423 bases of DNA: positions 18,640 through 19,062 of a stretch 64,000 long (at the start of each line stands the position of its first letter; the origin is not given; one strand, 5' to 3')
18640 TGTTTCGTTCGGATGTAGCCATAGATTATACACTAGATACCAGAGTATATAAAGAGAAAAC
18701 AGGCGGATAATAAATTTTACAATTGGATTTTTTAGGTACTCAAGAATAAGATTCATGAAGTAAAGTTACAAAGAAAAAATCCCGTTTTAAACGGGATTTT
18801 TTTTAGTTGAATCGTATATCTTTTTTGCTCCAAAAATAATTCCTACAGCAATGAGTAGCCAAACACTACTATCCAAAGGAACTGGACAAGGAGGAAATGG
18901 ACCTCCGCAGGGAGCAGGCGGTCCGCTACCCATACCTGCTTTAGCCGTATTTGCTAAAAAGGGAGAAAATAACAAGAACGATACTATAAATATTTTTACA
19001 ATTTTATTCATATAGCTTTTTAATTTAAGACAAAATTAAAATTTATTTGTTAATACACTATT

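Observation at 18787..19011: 74-aa Gly/Pro/Cys-rich secreted mini-protein: candidate novel exosortase-sorted peptide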

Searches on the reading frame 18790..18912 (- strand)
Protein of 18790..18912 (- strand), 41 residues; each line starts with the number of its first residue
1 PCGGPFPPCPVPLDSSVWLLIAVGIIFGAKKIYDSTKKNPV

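Call 43: find_homologous_proteins(query=A3, max_evalue=0.1)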
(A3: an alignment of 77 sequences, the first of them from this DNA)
Query A3 (77 sequences) (41 aa, profile of the alignment): 954 proteins with E <= 0.1 among 2089 candidates; the best 120 are listed.
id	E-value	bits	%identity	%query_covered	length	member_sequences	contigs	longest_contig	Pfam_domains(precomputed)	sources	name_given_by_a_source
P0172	4.1e-19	86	61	80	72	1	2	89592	PF28310.1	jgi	jgi:hypothetical protein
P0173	5.2e-19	86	46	85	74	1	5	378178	PF28310.1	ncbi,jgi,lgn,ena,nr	ncbi:MAG: hypothetical protein CMP59_00530 [Flavobacteriales bacterium]|nr:hypothetical protein [Fla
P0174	6.0e-19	85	61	80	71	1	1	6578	PF28310.1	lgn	-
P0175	6.6e-19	85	64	80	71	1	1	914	PF28310.1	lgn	-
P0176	8.1e-19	85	55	80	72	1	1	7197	PF28310.1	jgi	jgi:hypothetical protein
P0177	9.2e-19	85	55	80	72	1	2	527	PF28310.1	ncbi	-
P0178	1.3e-18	84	52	66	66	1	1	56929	PF28310.1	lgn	-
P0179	1.9e-18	84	50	68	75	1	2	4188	PF28310.1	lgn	-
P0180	1.9e-18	84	52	80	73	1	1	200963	PF28310.1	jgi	-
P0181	2.0e-18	84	64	61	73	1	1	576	PF28310.1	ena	-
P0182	2.1e-18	84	55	80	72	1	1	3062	PF28310.1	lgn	-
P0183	2.9e-18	83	58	80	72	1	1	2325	PF28310.1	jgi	jgi:hypothetical protein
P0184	5.0e-18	82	63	85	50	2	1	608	PF28310.1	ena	-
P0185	5.6e-18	82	50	68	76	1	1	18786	PF28310.1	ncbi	ncbi:MAG: PID-CTERM protein-sorting domain-containing protein [Bacteroidota bacterium]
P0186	5.9e-18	82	48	80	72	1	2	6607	PF28310.1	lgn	-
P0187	6.0e-18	82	61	80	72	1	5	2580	PF28310.1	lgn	-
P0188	6.2e-18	82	56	83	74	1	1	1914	PF28310.1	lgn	-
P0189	6.2e-18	82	64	80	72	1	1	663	PF28310.1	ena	-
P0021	6.6e-18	82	59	83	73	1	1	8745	PF28310.1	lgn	-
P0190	7.9e-18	82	56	83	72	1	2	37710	PF28310.1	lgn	-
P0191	8.4e-18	82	58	80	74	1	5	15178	PF28310.1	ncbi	ncbi:MAG: PID-CTERM protein-sorting domain-containing protein [Bacteroidia bacterium]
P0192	1.0e-17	81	52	80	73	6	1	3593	PF28310.1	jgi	jgi:hypothetical protein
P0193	1.0e-17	81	52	66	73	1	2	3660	PF28310.1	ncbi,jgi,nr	ncbi:MAG: hypothetical protein K0S12_2507 [Bacteroidetes bacterium]|jgi:hypothetical protein|nr:hypo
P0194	1.1e-17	81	-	-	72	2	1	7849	PF28310.1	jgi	jgi:hypothetical protein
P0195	1.1e-17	81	-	-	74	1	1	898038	PF28310.1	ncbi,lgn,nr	ncbi:MAG: hypothetical protein IPM51_02795 [Sphingobacteriaceae bacterium]|nr:hypothetical protein [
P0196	1.1e-17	81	-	-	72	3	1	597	PF28310.1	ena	-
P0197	1.2e-17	81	58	80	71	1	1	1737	PF28310.1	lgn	-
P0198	1.2e-17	81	52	80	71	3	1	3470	PF28310.1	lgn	-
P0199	1.2e-17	81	61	80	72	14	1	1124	PF28310.1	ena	-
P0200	1.2e-17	81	61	80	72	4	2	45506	PF28310.1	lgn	-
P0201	1.2e-17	81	58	63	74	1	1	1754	PF28310.1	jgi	jgi:hypothetical protein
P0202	1.3e-17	81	44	66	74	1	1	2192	PF28310.1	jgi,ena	-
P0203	1.3e-17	81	63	85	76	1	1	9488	PF28310.1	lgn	-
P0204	1.4e-17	81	61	80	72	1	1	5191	PF28310.1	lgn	-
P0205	1.6e-17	81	61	80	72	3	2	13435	PF28310.1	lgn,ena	-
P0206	1.6e-17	81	61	80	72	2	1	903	PF28310.1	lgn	-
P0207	1.7e-17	81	39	68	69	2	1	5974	PF28310.1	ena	-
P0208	1.7e-17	81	41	66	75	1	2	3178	PF28310.1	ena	-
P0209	1.7e-17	81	55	80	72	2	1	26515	PF28310.1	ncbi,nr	ncbi:MAG: hypothetical protein H0W61_10060 [Bacteroidetes bacterium]|nr:hypothetical protein [Bacter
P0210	1.7e-17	81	51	85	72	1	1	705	PF28310.1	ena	-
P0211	1.8e-17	81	55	80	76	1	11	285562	PF28310.1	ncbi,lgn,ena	-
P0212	1.8e-17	81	-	-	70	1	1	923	PF28310.1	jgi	-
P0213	1.9e-17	81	59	66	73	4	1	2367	PF28310.1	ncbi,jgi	jgi:hypothetical protein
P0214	2.0e-17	80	58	80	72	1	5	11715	PF28310.1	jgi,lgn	-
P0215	2.0e-17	80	-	-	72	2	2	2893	PF28310.1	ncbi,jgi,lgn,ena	jgi:hypothetical protein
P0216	2.1e-17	80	51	85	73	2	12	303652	PF28310.1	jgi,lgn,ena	-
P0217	2.1e-17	80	58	80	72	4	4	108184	PF28310.1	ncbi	-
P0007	2.1e-17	80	68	83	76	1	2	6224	PF28310.1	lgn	-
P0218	2.4e-17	80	68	83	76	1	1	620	PF28310.1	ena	-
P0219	2.4e-17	80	53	73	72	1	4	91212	PF28310.1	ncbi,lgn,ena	-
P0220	2.5e-17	80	59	83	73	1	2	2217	PF28310.1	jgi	jgi:hypothetical protein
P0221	2.6e-17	80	58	80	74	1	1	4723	PF28310.1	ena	-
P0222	2.7e-17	80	55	80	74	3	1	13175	PF28310.1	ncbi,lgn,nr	ncbi:MAG: hypothetical protein IT237_03730 [Bacteroidia bacterium]|nr:hypothetical protein [Bacteroi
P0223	3.1e-17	80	-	-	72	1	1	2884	PF28310.1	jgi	jgi:hypothetical protein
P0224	3.1e-17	80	57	85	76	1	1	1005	PF28310.1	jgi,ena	jgi:hypothetical protein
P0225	3.3e-17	80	52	80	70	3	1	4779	PF28310.1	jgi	jgi:hypothetical protein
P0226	3.4e-17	80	49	83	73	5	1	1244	PF28310.1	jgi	jgi:hypothetical protein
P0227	3.7e-17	80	52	68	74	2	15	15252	PF28310.1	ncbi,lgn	-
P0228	3.9e-17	80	-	-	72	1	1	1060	PF28310.1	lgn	-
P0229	3.9e-17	80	50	59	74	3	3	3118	PF28310.1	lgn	-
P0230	3.9e-17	80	65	83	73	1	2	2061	PF28310.1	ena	-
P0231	4.2e-17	79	55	80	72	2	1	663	PF28310.1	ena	-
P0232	4.3e-17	79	50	76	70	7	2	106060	PF28310.1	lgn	-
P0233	4.4e-17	79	50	63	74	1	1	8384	PF28310.1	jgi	jgi:hypothetical protein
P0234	4.7e-17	79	45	80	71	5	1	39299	PF28310.1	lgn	-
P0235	4.7e-17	79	56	78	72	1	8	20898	PF28310.1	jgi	jgi:hypothetical protein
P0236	4.8e-17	79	46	85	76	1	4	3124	PF28310.1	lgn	-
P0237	5.2e-17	79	37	66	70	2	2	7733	PF28310.1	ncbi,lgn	ncbi:MAG: PID-CTERM protein-sorting domain-containing protein [Bacteroidia bacterium]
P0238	5.8e-17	79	41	66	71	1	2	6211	PF28310.1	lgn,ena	-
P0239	5.8e-17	79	53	78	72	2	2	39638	PF28310.1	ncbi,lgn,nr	ncbi:MAG: hypothetical protein HYX39_04415 [Bacteroidetes bacterium]|nr:hypothetical protein [Bacter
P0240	6.0e-17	79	52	80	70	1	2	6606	PF28310.1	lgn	-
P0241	6.0e-17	79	52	80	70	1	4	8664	PF28310.1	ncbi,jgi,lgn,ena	-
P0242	6.0e-17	79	67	22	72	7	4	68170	PF28310.1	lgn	-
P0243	6.0e-17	79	67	22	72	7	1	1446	PF28310.1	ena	-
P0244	6.4e-17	79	59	71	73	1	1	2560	PF28310.1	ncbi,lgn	-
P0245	6.4e-17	79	64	61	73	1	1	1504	PF28310.1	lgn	-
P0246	6.4e-17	79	64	61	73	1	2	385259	PF28310.1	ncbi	ncbi:MAG: PID-CTERM protein-sorting domain-containing protein [Sphingobacteriaceae bacterium]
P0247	6.5e-17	79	68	98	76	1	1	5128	PF28310.1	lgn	-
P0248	6.7e-17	79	45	80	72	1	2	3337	PF28310.1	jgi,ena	jgi:hypothetical protein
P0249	6.7e-17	79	45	80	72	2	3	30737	PF28310.1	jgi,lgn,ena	-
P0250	6.7e-17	79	48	80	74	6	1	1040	PF28310.1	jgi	jgi:hypothetical protein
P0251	6.8e-17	79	44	66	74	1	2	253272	PF28310.1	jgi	-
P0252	7.0e-17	79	50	68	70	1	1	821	PF28310.1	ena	-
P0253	7.1e-17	79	-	-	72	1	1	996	PF28310.1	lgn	-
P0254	7.1e-17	79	-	-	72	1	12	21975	PF28310.1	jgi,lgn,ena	jgi:hypothetical protein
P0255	7.2e-17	79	52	80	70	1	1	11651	PF28310.1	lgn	-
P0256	7.3e-17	79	50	73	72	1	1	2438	PF28310.1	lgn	-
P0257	7.3e-17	79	48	80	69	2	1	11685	PF28310.1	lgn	-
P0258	7.4e-17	79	29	76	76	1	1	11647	PF28310.1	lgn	-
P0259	7.6e-17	79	50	73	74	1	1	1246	PF28310.1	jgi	jgi:hypothetical protein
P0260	7.6e-17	79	59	78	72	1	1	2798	PF28310.1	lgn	-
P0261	7.6e-17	79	30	73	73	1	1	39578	PF28310.1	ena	-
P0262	7.6e-17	79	50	78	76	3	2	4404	PF28310.1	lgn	-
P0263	7.7e-17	79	45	80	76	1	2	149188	PF28310.1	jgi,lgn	-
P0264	7.9e-17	79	58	80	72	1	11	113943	PF28310.1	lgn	-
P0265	7.9e-17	79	52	80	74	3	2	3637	PF28310.1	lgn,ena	-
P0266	8.1e-17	79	48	73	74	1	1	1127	PF28310.1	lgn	-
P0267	8.1e-17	79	53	78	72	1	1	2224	PF28310.1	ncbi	-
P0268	8.1e-17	79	53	73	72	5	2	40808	PF28310.1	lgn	-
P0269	8.3e-17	78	-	-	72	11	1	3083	PF28310.1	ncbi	-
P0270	8.5e-17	78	71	83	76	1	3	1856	PF28310.1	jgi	jgi:hypothetical protein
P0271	8.5e-17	78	37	66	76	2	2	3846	PF28310.1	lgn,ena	-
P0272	8.6e-17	78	55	76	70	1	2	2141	PF28310.1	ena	-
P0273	8.7e-17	78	61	68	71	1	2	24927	PF28310.1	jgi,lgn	-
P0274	8.9e-17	78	43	73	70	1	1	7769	PF28310.1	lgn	-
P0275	9.1e-17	78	50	44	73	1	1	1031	PF28310.1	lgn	-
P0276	9.4e-17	78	43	73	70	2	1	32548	PF28310.1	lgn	-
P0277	9.4e-17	78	52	68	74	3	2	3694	PF28310.1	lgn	-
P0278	9.7e-17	78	55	80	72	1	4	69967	PF28310.1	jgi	jgi:hypothetical protein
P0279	9.7e-17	78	55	80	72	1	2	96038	PF28310.1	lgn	-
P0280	9.9e-17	78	42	80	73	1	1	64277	PF28310.1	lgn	-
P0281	1.0e-16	78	50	73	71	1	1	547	PF28310.1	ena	-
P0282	1.1e-16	78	55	27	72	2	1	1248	PF28310.1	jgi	-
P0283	1.1e-16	78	49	85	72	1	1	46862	PF28310.1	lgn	-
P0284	1.1e-16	78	65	98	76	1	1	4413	PF28310.1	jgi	-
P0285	1.1e-16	78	55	80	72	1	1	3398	PF28310.1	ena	-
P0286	1.1e-16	78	52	76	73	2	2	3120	PF28310.1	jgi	-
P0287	1.1e-16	78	55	80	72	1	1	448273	PF28310.1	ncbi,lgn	-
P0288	1.1e-16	78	50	68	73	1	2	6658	PF28310.1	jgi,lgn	-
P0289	1.1e-16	78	49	83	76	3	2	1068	PF28310.1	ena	-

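Call 44: find_encoding_contigs(protein=P0173, flank=5000, max_places=1)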
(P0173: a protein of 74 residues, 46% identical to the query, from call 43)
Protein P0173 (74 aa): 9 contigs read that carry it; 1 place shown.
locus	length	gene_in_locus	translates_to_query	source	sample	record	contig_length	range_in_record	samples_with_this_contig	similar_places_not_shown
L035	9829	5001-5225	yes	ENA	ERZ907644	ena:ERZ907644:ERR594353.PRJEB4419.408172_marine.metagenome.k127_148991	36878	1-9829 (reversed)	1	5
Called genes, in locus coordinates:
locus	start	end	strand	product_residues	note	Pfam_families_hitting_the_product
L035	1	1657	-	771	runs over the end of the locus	PF13807:GNVR (weak), PF01656:CbiA (weak), PF13614:AAA_31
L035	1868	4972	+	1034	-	PF26628:DUF8202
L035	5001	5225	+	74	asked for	PF28310:PID_CTERM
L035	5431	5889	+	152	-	-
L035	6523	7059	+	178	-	PF09721:Exosortase_EpsH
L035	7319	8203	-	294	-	PF27429:LB_356 (weak)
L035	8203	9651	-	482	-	PF03062:MBOAT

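Call 45: find_encoding_contigs(protein=P0195, flank=5000, max_places=1)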
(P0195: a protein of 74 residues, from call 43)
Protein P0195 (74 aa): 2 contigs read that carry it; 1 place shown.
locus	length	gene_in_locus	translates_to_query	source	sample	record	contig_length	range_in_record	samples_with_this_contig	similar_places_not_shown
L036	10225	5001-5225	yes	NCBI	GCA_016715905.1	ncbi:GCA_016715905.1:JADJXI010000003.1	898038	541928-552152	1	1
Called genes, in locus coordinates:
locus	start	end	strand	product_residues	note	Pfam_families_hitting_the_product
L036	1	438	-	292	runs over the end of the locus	PF01061:ABC2_membrane, PF12698:ABC2_membrane_3 (weak)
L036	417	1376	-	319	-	PF00106:adh_short (weak), PF01073:3Beta_HSD, PF01370:Epimerase, PF02719:Polysacc_synt_2, PF04321:RmlD_sub_bind (weak), PF07993:NAD_binding_4 (weak), PF16363:GDP_Man_Dehyd, PF13460:NAD_binding_10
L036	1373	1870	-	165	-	PF02357:NusG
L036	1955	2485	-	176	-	-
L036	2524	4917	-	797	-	PF02706:Wzz (weak), PF01656:CbiA (weak), PF10609:ParA (weak), PF13614:AAA_31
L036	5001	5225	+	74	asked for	PF28310:PID_CTERM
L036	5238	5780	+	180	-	-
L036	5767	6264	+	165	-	-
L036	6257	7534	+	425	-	PF00464:SHMT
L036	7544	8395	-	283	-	-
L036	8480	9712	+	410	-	PF01773:Nucleos_tra2_N, PF07670:Gate, PF07662:Nucleos_tra2_C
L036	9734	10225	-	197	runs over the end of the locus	-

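Call 46: find_encoding_contigs(protein=P0237, flank=5000, max_places=1)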
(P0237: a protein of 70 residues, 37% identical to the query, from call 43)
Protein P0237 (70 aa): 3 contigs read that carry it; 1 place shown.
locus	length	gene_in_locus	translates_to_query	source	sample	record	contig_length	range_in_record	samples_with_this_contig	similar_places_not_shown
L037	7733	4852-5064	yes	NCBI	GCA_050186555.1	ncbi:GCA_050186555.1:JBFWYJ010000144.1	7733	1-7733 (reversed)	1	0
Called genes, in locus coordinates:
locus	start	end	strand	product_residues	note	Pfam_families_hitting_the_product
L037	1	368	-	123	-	PF00005:ABC_tran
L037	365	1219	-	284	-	PF01061:ABC2_membrane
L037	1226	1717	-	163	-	PF02357:NusG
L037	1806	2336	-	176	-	-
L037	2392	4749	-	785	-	PF02706:Wzz, PF01656:CbiA (faint), PF13614:AAA_31 (weak)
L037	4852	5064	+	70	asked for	PF28310:PID_CTERM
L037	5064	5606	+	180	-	PF09721:Exosortase_EpsH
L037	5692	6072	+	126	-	-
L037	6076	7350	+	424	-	PF00464:SHMT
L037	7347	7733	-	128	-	PF28438:RelA_RIS (weak), PF13291:ACT_4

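Call 54: search_protein_families(library=ncbifam, proteins=[L035:6523-7059:+, L036:5238-5780:+, L037:5064-5606:+, L035:5431-5889:+, L036:5767-6264:+, L037:5692-6072:+, P0173, P0195, P0237], max_evalue=0.00001)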
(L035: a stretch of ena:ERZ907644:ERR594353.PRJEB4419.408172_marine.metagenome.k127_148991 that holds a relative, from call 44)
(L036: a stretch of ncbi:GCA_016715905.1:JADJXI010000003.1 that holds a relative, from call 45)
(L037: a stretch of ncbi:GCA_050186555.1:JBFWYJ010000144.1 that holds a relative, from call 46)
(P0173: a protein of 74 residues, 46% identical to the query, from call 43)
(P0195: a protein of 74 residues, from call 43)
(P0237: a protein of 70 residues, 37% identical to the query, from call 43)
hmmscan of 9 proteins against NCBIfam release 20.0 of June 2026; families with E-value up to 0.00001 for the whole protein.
L035:6523-7059:+ (178 aa): 8 families
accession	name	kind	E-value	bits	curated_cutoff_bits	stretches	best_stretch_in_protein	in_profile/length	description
NF046081.1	exosort_XrtX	exception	6.5e-51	172.6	170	1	13-177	2-166/168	exosortase X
TIGR04128.1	exoso_Fjoh_1448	exception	3.7e-24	85.9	90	1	12-175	5-174/174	exosortase family protein XrtF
NF046083.1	exosort_XrtY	exception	2.9e-17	63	160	1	30-165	32-163/168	exosortase Y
TIGR04178.1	exo_archaeo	signature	3.1e-14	53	23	1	86-169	3-93/97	exosortase/archaeosortase family protein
TIGR04177.1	exosort_XrtH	exception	1.7e-12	47.6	86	1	15-172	4-154/158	exosortase H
TIGR04300.1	exosort_XrtM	exception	6.9e-10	39.6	125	1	79-168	50-142/150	exosortase family protein XrtM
NF033464.1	cyanoexo_CrtC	exception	5.5e-08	32.7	225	1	17-166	119-268/278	cyanoexosortase C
TIGR04124.1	archaeo_artE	exception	8.2e-06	25.9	95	0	18-172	12-150/153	archaeosortase family protein ArtE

L036:5238-5780:+ (180 aa): 6 families
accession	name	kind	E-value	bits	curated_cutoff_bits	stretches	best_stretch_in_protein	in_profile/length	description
NF046081.1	exosort_XrtX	exception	2.7e-48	164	170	1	8-174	2-166/168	exosortase X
TIGR04128.1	exoso_Fjoh_1448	exception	3.7e-24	85.9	90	1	7-170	5-172/174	exosortase family protein XrtF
NF046083.1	exosort_XrtY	exception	2e-12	47.3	160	1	28-167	35-168/168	exosortase Y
TIGR04178.1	exo_archaeo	signature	2.6e-11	43.7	23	1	83-167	3-94/97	exosortase/archaeosortase family protein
TIGR04177.1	exosort_XrtH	exception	9.9e-11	41.9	86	1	77-170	62-155/158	exosortase H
TIGR04144.1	archaeo_VPXXXP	exception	2.8e-06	27.4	150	1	20-171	10-154/156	archaeosortase B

L037:5064-5606:+ (180 aa): 5 families
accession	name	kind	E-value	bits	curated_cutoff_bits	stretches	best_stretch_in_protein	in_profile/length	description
NF046081.1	exosort_XrtX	exception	4.7e-49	166.5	170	1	9-175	3-167/168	exosortase X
TIGR04128.1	exoso_Fjoh_1448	exception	4.2e-23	82.4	90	1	10-171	8-173/174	exosortase family protein XrtF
TIGR04178.1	exo_archaeo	signature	4.8e-13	49.2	23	1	83-167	3-95/97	exosortase/archaeosortase family protein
NF046083.1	exosort_XrtY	exception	7.4e-13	48.7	160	1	28-167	36-168/168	exosortase Y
TIGR04177.1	exosort_XrtH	exception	7.6e-09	35.8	86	1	80-168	65-153/158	exosortase H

L035:5431-5889:+ (152 aa): 0 families

L036:5767-6264:+ (165 aa): 0 families

L037:5692-6072:+ (126 aa): 1 family
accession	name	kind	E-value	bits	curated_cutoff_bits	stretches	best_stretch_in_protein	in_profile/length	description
NF046082.1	assoc_w_XrtX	equivalog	1.9e-06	27.7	75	1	25-117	53-143/147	XrtX-associated membrane protein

P0173 (74 aa): 1 family
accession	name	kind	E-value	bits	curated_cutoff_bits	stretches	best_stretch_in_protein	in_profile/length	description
NF046080.1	PID_CTERM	domain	1.1e-12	47.5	26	1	43-66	1-24/25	PID-CTERM protein-sorting domain-containing protein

P0195 (74 aa): 1 family
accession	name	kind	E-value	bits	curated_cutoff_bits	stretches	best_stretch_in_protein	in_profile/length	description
NF046080.1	PID_CTERM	domain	8.5e-13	47.8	26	1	43-65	2-24/25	PID-CTERM protein-sorting domain-containing protein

P0237 (70 aa): 1 family
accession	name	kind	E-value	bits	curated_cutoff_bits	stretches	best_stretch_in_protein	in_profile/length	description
NF046080.1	PID_CTERM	domain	2.7e-12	46.2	26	1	38-60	2-24/25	PID-CTERM protein-sorting domain-containing protein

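Call 58: find_encoding_contigs(protein=P0246, flank=6000, max_places=1)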
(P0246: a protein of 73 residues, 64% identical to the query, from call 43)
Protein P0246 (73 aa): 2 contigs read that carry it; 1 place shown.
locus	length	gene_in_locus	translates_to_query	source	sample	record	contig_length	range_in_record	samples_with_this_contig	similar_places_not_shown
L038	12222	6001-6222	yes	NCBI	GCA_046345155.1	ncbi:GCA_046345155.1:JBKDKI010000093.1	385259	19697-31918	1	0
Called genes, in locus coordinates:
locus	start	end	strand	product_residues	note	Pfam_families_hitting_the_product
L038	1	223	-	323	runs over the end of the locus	PF01073:3Beta_HSD, PF01370:Epimerase, PF02719:Polysacc_synt_2, PF04321:RmlD_sub_bind, PF05368:NmrA (weak), PF07993:NAD_binding_4, PF16363:GDP_Man_Dehyd, PF13460:NAD_binding_10 (weak)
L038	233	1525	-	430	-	PF00005:ABC_tran, PF14524:Wzt_C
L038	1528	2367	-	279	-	PF01061:ABC2_membrane, PF12698:ABC2_membrane_3 (weak)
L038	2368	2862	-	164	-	PF02357:NusG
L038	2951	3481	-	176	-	-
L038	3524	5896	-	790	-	PF02706:Wzz (weak), PF13807:GNVR (faint), PF10609:ParA (faint), PF01656:CbiA (weak), PF13614:AAA_31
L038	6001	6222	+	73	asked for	PF28310:PID_CTERM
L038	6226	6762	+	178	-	PF09721:Exosortase_EpsH (weak)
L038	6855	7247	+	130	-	-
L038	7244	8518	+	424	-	PF00464:SHMT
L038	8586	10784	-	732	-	PF13328:HD_4, PF01966:HD, PF04607:RelA_SpoT, PF02824:TGS, PF19296:RelA_AH (weak), PF28438:RelA_RIS, PF13291:ACT_4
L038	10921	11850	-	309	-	-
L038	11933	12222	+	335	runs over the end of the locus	PF10023:Aminopep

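Call 59: find_encoding_contigs(protein=P0287, flank=6000, max_places=1)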
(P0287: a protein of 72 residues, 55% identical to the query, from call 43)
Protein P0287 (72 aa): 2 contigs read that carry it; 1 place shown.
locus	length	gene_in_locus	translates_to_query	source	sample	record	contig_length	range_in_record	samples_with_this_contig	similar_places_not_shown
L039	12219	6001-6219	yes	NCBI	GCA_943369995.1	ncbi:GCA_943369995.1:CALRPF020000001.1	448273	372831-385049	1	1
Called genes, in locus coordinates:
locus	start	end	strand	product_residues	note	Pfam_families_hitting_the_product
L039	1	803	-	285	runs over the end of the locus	PF01061:ABC2_membrane, PF12698:ABC2_membrane_3 (weak)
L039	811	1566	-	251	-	PF00977:His_biosynth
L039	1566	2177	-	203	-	PF00117:GATase, PF07685:GATase_3, PF01174:SNO (faint), PF07722:Peptidase_C26 (faint)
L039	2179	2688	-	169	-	PF02357:NusG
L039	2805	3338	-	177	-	-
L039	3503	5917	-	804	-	-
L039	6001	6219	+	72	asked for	PF28310:PID_CTERM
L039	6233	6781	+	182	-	PF09721:Exosortase_EpsH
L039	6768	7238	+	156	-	-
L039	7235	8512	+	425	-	PF00464:SHMT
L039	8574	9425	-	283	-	-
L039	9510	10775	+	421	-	PF01773:Nucleos_tra2_N, PF07670:Gate, PF07662:Nucleos_tra2_C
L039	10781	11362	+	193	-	PF14378:PAP2_3, PF01569:PAP2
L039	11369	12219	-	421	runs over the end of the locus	PF00202:Aminotran_3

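Call 60: find_encoding_contigs(protein=P0216, flank=6000, max_places=1)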
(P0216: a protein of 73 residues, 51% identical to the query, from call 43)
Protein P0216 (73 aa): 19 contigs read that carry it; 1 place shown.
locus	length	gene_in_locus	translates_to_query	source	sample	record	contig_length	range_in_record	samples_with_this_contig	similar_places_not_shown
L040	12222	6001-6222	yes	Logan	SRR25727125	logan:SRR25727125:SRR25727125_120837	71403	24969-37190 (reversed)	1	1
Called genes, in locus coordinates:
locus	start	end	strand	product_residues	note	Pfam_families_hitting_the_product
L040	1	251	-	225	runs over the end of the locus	PF00132:Hexapep, PF14602:Hexapep_2 (weak)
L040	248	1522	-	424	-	PF00005:ABC_tran, PF13304:AAA_21 (faint), PF14524:Wzt_C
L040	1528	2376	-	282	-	PF01061:ABC2_membrane, PF12698:ABC2_membrane_3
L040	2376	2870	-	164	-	PF02357:NusG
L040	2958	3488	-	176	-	-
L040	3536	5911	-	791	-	PF02706:Wzz (weak), PF13807:GNVR (faint), PF10609:ParA (faint), PF01656:CbiA (weak), PF13614:AAA_31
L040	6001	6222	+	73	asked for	PF28310:PID_CTERM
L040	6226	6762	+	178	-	-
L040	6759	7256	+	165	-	-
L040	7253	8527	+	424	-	PF00464:SHMT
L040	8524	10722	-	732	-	PF13328:HD_4, PF01966:HD (weak), PF04607:RelA_SpoT, PF02824:TGS, PF19296:RelA_AH (weak), PF28438:RelA_RIS, PF13291:ACT_4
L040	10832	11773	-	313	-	-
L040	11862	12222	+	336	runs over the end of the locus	PF10023:Aminopep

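Call 61: find_encoding_contigs(protein=P0251, flank=6000, max_places=1)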
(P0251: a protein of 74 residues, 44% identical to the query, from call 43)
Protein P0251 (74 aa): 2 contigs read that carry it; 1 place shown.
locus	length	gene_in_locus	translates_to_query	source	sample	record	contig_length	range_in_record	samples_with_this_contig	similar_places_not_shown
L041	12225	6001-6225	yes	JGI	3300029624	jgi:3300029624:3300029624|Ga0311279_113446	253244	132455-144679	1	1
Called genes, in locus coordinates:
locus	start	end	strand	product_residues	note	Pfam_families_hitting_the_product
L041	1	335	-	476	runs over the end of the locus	PF01943:Polysacc_synt, PF13440:Polysacc_synt_3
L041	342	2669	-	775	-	-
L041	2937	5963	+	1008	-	PF26628:DUF8202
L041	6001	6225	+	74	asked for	PF28310:PID_CTERM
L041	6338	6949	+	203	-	PF13469:Sulfotransfer_3 (faint), PF17784:Sulfotransfer_4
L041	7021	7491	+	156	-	-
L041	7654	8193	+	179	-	PF09721:Exosortase_EpsH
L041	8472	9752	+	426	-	PF00464:SHMT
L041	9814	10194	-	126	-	PF13366:PDDEXK_3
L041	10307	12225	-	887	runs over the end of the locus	PF21471:Reelin_subrepeat-B (weak), PF22184:CBM_56, PF00629:MAM, PF18962:Por_Secre_tail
